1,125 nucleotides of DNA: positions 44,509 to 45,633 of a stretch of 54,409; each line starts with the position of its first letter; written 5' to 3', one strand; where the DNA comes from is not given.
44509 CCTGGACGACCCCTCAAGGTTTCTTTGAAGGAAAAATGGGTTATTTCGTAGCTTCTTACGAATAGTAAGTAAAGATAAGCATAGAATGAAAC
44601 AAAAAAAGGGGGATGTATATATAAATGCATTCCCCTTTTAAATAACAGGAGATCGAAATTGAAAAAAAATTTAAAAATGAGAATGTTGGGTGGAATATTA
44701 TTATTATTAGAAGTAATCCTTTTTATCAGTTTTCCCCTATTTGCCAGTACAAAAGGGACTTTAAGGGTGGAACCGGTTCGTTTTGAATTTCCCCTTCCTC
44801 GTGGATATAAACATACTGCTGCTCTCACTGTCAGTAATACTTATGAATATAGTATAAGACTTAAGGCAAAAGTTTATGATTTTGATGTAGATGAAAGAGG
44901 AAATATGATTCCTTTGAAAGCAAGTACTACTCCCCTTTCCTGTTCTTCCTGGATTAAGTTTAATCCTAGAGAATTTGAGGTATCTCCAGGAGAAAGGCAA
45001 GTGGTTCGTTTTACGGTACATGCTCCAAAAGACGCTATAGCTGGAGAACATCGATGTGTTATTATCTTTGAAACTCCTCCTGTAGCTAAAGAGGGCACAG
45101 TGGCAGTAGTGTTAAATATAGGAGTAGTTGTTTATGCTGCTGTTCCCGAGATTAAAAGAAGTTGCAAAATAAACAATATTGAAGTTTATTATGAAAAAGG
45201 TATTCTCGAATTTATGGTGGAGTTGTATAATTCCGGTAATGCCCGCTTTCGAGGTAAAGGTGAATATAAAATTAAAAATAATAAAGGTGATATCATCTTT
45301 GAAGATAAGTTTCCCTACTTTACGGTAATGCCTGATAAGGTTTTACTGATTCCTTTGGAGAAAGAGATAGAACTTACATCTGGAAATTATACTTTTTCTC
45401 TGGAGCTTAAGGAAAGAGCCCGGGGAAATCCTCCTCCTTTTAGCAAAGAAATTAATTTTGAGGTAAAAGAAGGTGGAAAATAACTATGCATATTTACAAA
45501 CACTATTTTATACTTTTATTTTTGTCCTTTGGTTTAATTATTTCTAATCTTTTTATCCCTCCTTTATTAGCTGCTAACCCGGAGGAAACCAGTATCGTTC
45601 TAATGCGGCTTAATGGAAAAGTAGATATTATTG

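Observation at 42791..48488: Sigma-54-driven four-gene operon with chaperone-usher logic but non-canonical parts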

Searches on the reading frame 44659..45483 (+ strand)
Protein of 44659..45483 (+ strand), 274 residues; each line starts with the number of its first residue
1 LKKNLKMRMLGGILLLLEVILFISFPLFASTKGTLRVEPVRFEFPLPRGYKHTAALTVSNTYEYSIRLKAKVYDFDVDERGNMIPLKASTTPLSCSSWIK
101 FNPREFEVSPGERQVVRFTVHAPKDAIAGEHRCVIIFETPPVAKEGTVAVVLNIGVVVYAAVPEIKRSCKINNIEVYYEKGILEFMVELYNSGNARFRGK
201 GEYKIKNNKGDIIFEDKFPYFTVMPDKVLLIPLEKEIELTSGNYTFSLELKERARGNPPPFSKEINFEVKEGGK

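Call 3: search_protein_families(library=pfam, proteins=[window:44659-45483:+], max_evalue=1)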
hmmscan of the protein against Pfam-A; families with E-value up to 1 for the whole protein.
window:44659-45483:+ (274 aa): 5 families
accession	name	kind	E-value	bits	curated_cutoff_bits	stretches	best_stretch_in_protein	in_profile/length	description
PF10633.15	NPCBM_assoc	-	0.0027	18.3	24.4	1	106-132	43-70/78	NPCBM-associated, NEW3 domain of alpha-galactosidase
PF11614.14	FixG_C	-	0.012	16.2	25.6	1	58-139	31-101/119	IG-like fold at C-terminal of FixG, putative oxidoreductase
PF06030.18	WxLIP_PGBD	-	0.025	15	27.3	1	87-132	69-114/121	WxL Interacting Protein, peptidoglycan binding domain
PF22544.2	HYDIN_VesB_CFA65-like_Ig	-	0.081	13.6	25.5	0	86-137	35-84/100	HYDIN/CFA65/VesB-like, Ig-like domain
PF06280.18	fn3_5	-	0.1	13.8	27.6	1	94-126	55-84/112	Fn3-like domain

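Call 4: search_protein_families(library=ncbifam, proteins=[window:44659-45483:+], max_evalue=1)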
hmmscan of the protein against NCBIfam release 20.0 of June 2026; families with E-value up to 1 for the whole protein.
window:44659-45483:+ (274 aa): 0 families

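Call 8: search_solved_structures(query=window:44659-45483:+, max_evalue=10)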
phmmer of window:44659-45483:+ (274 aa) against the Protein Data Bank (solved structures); distinct sequences matched with E-value up to 10: 0.

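Call 39: search_protein_families(library=pfam, alignment_id=A4, max_evalue=1)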
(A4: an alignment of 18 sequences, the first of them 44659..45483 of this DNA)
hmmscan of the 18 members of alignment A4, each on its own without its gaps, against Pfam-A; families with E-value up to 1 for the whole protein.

A. member 1, window:44659-45483:+ (274 aa): 5 families
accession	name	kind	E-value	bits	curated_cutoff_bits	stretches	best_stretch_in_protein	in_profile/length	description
PF10633.15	NPCBM_assoc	-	0.0027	18.3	24.4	1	106-132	43-70/78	NPCBM-associated, NEW3 domain of alpha-galactosidase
PF11614.14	FixG_C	-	0.012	16.2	25.6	1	58-139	31-101/119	IG-like fold at C-terminal of FixG, putative oxidoreductase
PF06030.18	WxLIP_PGBD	-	0.025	15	27.3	1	87-132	69-114/121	WxL Interacting Protein, peptidoglycan binding domain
PF22544.2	HYDIN_VesB_CFA65-like_Ig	-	0.081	13.6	25.5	0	86-137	35-84/100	HYDIN/CFA65/VesB-like, Ig-like domain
PF06280.18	fn3_5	-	0.1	13.8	27.6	1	94-126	55-84/112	Fn3-like domain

B. families by the number of members that match (of 18 scanned): 26 families (the first 25 are shown)
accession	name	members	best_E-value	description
PF06280.18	fn3_5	18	0.0001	Fn3-like domain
PF06030.18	WxLIP_PGBD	4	1.5e-06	WxL Interacting Protein, peptidoglycan binding domain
PF11797.14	WxLIP_HBD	4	0.0045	WxL Interacting Protein, host binding domain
PF22076.2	Cep192_D6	3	0.00036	Cep192 domain 6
PF10633.15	NPCBM_assoc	2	0.0027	NPCBM-associated, NEW3 domain of alpha-galactosidase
PF21577.3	PG_0320-like_C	2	0.0067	PG_0320-like, C-terminal domain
PF22544.2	HYDIN_VesB_CFA65-like_Ig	2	0.021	HYDIN/CFA65/VesB-like, Ig-like domain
PF22680.2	Glyco_hydro_123_N_2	1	0.0036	Glycoside hydrolase 123 N-terminal domain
PF11614.14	FixG_C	1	0.012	IG-like fold at C-terminal of FixG, putative oxidoreductase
PF12690.13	BsuPI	1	0.024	Intracellular proteinase inhibitor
PF13004.13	BACON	1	0.03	Putative binding domain, N-terminal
PF10754.15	DUF2569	1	0.045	Protein of unknown function (DUF2569)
PF16353.11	LacZ_4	1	0.066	Beta-galactosidase, domain 4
PF03948.19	Ribosomal_L9_C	1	0.076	Ribosomal protein L9, C-terminal domain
PF19117.5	Mim2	1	0.077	Mitochondrial import 2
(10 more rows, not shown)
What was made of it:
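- Closest known: WxLIP. Same: Weak Pfam WxLIP_PGBD and WxLIP_HBD hits in family members (call 39).
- Pfam WxLIP_PGBD and WxLIP_HBD match 4 of 18 family members (call 39).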

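Call 40: search_solved_structures(query=A4, max_evalue=10, show_alignments=3)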
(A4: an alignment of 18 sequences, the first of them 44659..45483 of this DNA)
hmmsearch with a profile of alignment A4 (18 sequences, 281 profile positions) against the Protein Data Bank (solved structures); distinct sequences matched with E-value up to 10: 4.
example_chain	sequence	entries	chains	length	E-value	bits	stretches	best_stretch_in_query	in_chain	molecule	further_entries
7cwd_A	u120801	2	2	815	0.066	15.3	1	163-239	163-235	beta-glalactosidase | beta-galactosidase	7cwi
2eh1_A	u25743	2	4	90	0.32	13.1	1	27-58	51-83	Stage V sporulation protein S (SpoVS) related protein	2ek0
9sra_BN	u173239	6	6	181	0.69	12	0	181-225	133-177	Large ribosomal subunit protein uL16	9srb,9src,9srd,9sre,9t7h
2zv3_A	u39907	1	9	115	1.1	11.3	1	216-269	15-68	Peptidyl-tRNA hydrolase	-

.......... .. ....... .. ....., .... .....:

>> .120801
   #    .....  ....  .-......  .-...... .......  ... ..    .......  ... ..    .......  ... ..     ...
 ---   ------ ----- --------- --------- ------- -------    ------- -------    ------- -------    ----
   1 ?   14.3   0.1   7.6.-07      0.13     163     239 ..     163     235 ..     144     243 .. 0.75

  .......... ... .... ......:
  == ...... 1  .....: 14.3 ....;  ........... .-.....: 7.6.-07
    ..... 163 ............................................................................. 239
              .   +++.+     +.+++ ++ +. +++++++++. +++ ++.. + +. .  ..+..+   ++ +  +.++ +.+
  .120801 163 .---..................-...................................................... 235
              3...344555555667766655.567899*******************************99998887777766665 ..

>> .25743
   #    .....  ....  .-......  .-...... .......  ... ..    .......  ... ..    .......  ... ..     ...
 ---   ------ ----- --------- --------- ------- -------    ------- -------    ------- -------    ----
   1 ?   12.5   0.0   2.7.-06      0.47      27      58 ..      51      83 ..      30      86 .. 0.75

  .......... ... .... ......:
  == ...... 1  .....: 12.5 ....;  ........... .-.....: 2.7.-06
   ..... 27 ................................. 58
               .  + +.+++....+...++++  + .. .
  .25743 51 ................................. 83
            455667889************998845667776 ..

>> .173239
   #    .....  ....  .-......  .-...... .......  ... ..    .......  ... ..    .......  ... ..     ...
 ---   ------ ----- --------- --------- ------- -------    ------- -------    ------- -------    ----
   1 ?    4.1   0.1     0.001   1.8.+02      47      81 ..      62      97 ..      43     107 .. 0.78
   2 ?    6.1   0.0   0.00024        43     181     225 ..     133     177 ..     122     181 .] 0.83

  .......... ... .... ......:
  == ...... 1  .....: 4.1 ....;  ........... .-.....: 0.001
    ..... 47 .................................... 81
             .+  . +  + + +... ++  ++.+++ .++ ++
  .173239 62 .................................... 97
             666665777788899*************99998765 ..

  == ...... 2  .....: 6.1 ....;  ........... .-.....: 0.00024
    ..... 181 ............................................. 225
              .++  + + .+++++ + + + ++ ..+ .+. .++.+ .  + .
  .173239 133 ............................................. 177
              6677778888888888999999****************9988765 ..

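Call 46: find_related_loci(query=A4, collection=metagenome_contigs, flank=8000)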
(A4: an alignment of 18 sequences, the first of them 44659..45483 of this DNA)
Query A4 (274 aa) in metagenome_contigs; peptide patterns used: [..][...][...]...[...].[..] (x = any residue, [..] = any of these).
167 stretches matched a pattern; 66 encode a relative of the query (tblastn E <= 1e-3); 66 distinct loci.
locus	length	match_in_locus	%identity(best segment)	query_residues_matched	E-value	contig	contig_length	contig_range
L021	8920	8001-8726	33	17-257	3e-34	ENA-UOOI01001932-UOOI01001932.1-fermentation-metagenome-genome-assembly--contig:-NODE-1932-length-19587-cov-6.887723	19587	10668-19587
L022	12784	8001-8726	33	17-257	3e-34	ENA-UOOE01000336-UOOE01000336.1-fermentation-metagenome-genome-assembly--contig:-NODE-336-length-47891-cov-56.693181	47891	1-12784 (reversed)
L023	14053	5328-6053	33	17-257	6e-34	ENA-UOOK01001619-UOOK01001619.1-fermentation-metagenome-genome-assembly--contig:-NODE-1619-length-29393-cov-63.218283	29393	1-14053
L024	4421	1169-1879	29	14-245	3e-28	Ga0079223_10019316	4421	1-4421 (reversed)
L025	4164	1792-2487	27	35-257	2e-22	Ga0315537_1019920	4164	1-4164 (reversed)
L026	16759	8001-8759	28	24-269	5e-19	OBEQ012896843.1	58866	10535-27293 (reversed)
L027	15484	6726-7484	28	24-269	5e-19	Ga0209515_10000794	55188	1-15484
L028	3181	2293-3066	24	14-267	3e-18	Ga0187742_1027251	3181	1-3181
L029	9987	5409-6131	25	13-250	3e-18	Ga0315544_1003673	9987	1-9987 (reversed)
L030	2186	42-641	26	14-201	3e-18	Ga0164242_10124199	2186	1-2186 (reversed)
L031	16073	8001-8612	28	23-224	9e-18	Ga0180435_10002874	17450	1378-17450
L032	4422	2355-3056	25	20-245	1e-17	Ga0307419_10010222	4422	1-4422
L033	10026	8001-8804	27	6-267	8e-17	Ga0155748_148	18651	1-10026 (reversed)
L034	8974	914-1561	29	58-267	9e-17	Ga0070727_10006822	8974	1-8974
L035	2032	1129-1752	25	53-251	2e-16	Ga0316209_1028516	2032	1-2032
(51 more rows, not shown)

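Call 51: find_homologous_proteins(query=A5, max_evalue=0.001)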
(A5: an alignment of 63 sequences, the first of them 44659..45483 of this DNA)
Query A5 (63 sequences) (274 aa, profile of the alignment): 19 proteins with E <= 0.001 among 5917 candidates.
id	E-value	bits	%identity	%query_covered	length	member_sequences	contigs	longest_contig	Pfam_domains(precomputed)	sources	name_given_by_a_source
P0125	2.4e-81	291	23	94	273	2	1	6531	-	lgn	-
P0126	1.1e-57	213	84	93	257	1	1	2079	-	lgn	-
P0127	1.7e-57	213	100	100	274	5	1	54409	-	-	-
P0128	2.1e-49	186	63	98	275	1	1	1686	-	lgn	-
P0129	2.6e-45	173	27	62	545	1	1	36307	PF06280.19,PF06030.19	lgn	-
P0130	8.3e-42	161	30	91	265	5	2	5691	-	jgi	jgi:hypothetical protein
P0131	7.1e-40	155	30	80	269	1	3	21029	-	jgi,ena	-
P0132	1.2e-39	154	31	70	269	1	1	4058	-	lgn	-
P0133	4.7e-39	152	26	69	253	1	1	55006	PF00345.27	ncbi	-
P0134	2.4e-31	127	26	74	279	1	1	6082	-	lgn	-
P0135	1.6e-30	124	24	92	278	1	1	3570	-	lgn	-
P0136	1.2e-24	105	23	78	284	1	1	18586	-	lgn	-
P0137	1.0e-22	99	34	53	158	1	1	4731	-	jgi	jgi:P pilus assembly chaperone PapD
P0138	2.0e-21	94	27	69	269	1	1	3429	-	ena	-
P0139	2.8e-16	78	22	85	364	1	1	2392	-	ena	-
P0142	1.8e-8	52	23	69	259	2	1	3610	PF00345.27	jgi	-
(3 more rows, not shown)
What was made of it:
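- PF00345 on two family members, and a JGI 'PapD' name on a third (call 51).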

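Call 54: find_encoding_contigs(protein=P0128, flank=8000, max_places=4)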
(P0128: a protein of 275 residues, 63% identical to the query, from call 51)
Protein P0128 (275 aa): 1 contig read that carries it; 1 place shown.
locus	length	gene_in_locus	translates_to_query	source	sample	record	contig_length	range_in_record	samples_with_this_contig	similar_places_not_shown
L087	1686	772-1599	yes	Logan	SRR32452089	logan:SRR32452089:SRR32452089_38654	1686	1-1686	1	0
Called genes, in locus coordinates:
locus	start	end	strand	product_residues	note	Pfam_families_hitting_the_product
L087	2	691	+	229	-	?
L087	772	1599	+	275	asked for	-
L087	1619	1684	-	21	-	?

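Call 55: find_encoding_contigs(protein=P0126, flank=8000, max_places=4)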
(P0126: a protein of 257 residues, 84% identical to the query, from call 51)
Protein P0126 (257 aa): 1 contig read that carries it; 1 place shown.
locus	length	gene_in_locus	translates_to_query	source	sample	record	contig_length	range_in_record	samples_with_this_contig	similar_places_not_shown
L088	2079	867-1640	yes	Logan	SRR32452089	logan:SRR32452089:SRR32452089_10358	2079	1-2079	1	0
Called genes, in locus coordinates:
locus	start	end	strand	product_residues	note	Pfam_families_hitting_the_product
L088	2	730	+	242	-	?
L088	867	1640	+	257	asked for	-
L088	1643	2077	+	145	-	?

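Call 67: predict_structure(alignment_id=A6)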
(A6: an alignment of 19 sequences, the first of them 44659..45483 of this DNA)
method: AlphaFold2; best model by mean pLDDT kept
length: 274 residues; sequences in the alignment: 19
mean_pLDDT: 89.1   pTM: 0.75
mean pLDDT of the five models: 89.1, 88.2, 88.0, 87.9, 87.5
residues with pLDDT >= 90: 191; 70-90: 57; 50-70: 26; < 50: 0
segments of 3 or more residues with pLDDT < 50: none
pLDDT, mean of each block of 10 residues (from residue 1): 76 90 72 86 97 96 91 90 80 92 94 97 96 92 59 88 94 93 95 93 96 96 94 94 96 72 93 71
secondary structure, 60 per line:
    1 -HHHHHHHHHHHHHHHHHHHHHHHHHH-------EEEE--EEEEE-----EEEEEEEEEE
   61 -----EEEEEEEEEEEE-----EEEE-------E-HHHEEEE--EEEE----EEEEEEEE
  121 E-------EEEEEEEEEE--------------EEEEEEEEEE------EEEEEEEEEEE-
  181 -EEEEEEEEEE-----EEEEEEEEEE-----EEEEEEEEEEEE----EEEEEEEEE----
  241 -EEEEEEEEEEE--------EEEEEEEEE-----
elements in order: H2-27 E35-38 E41-45 E51-60 E66-77 E83-86 E99-102 E105-108 E113-121 E129-138 E153-162 E169-179 E182-191 E197-206 E212-223 E228-236 E242-252 E261-269
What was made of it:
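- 44659..45483 (+): P274: periplasmic two-domain Ig-like, PapD-type chaperone. AlphaFold2 with a 19-sequence alignment: pLDDT 89.1, pTM 0.75, beta-sandwich domains at 35-162 and 169-269 (call 67).
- On Chaperone-usher pathway: AlphaFold2 pLDDT 89.1 with two beta-sandwiches (call 67).
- AlphaFold2 model with pLDDT 89.1 and two beta-sandwich lobes (call 67).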

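Call 71: fold_search(model_id=the predicted structure, library=pdb)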
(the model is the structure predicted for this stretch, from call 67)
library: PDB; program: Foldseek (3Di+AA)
matches with E <= 10: 1827; with E <= 0.001: 276
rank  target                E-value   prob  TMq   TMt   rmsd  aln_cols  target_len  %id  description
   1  9i1y_A                1.2e-10  1.00  0.49  0.50   6.9       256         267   15  WxLIP from Enterococcus faecium (released 2026-01-28)
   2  9i25_C                1.8e-10  1.00  0.50  0.54   7.2       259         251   14  WxLIP from Enterococcus faecium locus A bound to long WxL (released 2026-01-28)
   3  9i1y_B                6.7e-10  1.00  0.48  0.50   7.5       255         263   14  WxLIP from Enterococcus faecium (released 2026-01-28)
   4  6k73_B                1.9e-09  1.00  0.50  0.62   6.3       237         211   13  Chaperone-tip adhesin complex is vital for synergistic activation of CFA/I fimbriae biogenesis (released 2020-06-10)
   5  4y2o_A                3.9e-09  1.00  0.49  0.61   6.3       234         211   14  Structure of CFA/I pili chaperone-major subunit complex (CfaA-CfaB) (released 2016-08-10)
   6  1z9s_A                8.7e-09  1.00  0.42  0.56   8.8       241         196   14  Crystal Structure of the native chaperone:subunit:subunit Caf1M:Caf1:Caf1 complex (released 2005-06-21)
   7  4ncd                  1.8e-08  1.00  0.50  0.62   6.3       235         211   13  Crystal Structure of Class 5 Fimbriae Chaperone CfaA (released 2014-08-27)
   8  3dos_A                2.6e-08  1.00  0.43  0.56   8.5       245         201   15  Crystal structure of the complex of the Caf1M chaperone with the mini-fiber of two Caf1 subunits (Caf1:Caf1), carrying (released 2009-07-14)
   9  4b0m_M                3.1e-08  1.00  0.41  0.52   9.0       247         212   15  Complex of the Caf1AN usher domain, Caf1M chaperone and Caf1 subunit from Yersinia pestis (released 2012-09-26)
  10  1p5u_A                4.0e-08  1.00  0.41  0.52   9.0       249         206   15  X-ray structure of the ternary Caf1M:Caf1:Caf1 chaperone:subunit:subunit complex (released 2003-06-24)
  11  5d6h_A                4.2e-08  1.00  0.41  0.49   8.2       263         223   14  Crystal structure of CsuC-CsuA/B chaperone-major subunit pre-assembly complex from Csu biofilm-mediating pili of Acine (released 2015-11-04)
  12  3dsn_A                4.4e-08  1.00  0.43  0.56   8.5       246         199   15  Crystal structure of the complex of the Caf1M chaperone with the mini-fiber of two Caf1 subunits (Caf1:Caf1), carrying (released 2009-07-14)
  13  4kkp_B                4.4e-08  1.00  0.27  0.30  15.6       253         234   13  Crystal structure of Vibrio cholerae RbmA (crystal form 2) (released 2013-05-22)
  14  6fqa_A                5.5e-08  1.00  0.44  0.52   8.0       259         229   14  Crystal structure of the CsuC-CsuA/B chaperone-subunit preassembly complex of the archaic chaperone-usher Csu pili of  (released 2018-09-26)
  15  3dsn_D                6.1e-08  1.00  0.41  0.56   8.6       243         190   15  Crystal structure of the complex of the Caf1M chaperone with the mini-fiber of two Caf1 subunits (Caf1:Caf1), carrying (released 2009-07-14)
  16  6k73_A                7.7e-08  1.00  0.47  0.60   6.6       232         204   12  Chaperone-tip adhesin complex is vital for synergistic activation of CFA/I fimbriae biogenesis (released 2020-06-10)
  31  6fqa_C                4.1e-07  1.00  0.43  0.50   7.8       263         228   14  Crystal structure of the CsuC-CsuA/B chaperone-subunit preassembly complex of the archaic chaperone-usher Csu pili of  (released 2018-09-26)
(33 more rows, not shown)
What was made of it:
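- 44659..45483 (+): Foldseek against PDB: WxLIP 1.2e-10, then CfaA, Caf1M, CsuC, SafB, PapD, FimC and others at 1e-9 to 1e-6 (call 71).
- On Chaperone-usher pathway: Foldseek hits to a dozen different pilus chaperones at E 1e-9 to 1e-6 (call 71).
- Closest known: Classical chaperone-usher pili. Same: Two-lobed Ig-like chaperone (calls 67, 71).
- Closest known: Archaic. Same: CfaA (6k73, 4y2o, 4ncd) and CsuC (5d6h, 6fqa) are among the closest solved chaperone structures to the P274 model (call 71).
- Closest known: WxLIP. Same: Best structural match to P274 (E 1.2e-10, call 71).
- Foldseek hits to CfaA, Caf1M, CsuC, SafB, PapD, FimC, DraB, EcpB and FaeE (call 71). WxLIP is the top Foldseek hit (call 71).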
